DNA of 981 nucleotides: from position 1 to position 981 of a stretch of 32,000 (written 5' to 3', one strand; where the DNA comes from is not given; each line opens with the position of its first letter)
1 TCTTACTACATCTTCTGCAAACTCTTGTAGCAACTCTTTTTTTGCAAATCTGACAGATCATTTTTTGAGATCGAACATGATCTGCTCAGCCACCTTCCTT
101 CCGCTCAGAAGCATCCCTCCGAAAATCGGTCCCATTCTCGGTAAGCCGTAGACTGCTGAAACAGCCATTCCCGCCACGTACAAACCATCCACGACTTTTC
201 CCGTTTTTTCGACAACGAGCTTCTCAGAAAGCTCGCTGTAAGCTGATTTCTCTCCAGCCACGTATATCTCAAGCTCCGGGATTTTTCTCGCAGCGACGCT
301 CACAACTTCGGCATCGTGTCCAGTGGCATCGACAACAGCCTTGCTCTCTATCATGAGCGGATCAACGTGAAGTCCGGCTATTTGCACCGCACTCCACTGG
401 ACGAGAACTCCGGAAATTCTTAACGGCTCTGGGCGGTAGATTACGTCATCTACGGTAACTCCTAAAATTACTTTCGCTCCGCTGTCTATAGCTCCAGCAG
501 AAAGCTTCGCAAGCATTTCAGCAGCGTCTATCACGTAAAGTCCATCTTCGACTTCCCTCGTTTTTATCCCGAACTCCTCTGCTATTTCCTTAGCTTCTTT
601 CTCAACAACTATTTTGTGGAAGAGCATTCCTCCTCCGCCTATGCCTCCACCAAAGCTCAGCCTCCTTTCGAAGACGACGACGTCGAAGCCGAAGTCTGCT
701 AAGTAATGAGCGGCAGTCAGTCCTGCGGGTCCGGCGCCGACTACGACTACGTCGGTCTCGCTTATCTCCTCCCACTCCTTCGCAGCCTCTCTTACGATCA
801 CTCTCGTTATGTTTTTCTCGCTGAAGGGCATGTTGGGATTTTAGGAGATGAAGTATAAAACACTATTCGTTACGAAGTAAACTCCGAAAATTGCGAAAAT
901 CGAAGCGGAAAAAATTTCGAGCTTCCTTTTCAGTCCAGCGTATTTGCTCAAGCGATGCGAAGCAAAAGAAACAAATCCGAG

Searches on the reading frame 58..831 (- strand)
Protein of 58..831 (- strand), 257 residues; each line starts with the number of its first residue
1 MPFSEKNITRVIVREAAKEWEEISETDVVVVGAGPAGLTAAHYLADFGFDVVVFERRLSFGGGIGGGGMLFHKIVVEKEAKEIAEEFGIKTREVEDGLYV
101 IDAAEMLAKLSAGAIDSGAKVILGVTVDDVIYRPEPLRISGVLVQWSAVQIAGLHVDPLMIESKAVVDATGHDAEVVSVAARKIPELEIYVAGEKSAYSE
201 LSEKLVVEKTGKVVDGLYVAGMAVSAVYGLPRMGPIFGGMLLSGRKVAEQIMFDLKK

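Call 81: search_protein_families(library=pfam, proteins=[window:58-831:-], max_evalue=0.00001)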
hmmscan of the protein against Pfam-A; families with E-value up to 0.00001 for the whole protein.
window:58-831:- (257 aa): 8 families
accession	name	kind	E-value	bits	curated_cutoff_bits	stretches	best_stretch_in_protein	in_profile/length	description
PF01946.23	Thi4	-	1.8e-80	270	26.2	1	9-237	1-235/235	Thi4 family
PF01266.30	DAO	-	9.6e-11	42.2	27.9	1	27-73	1-48/353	FAD dependent oxidoreductase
PF07992.20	Pyr_redox_2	-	1.4e-09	38.3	26.1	1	27-132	2-80/291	Pyridine nucleotide-disulphide oxidoreductase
PF13450.12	NAD_binding_8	-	8.3e-09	36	21.9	1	30-63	1-34/68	NAD(P)-binding Rossmann-like domain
PF00890.30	FAD_binding_2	-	3.6e-08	33.5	20.4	1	27-62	1-36/414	FAD binding domain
PF12831.13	FAD_oxidored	-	1.3e-07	31.8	27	1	27-179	1-152/416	FAD dependent oxidoreductase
PF01494.25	FAD_binding_3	-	4.5e-07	29.9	22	1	25-57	1-33/349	FAD binding domain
PF03486.20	HI0933_like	-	8.3e-06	25.9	50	0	27-100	2-76/244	HI0933-like protein Rossmann domain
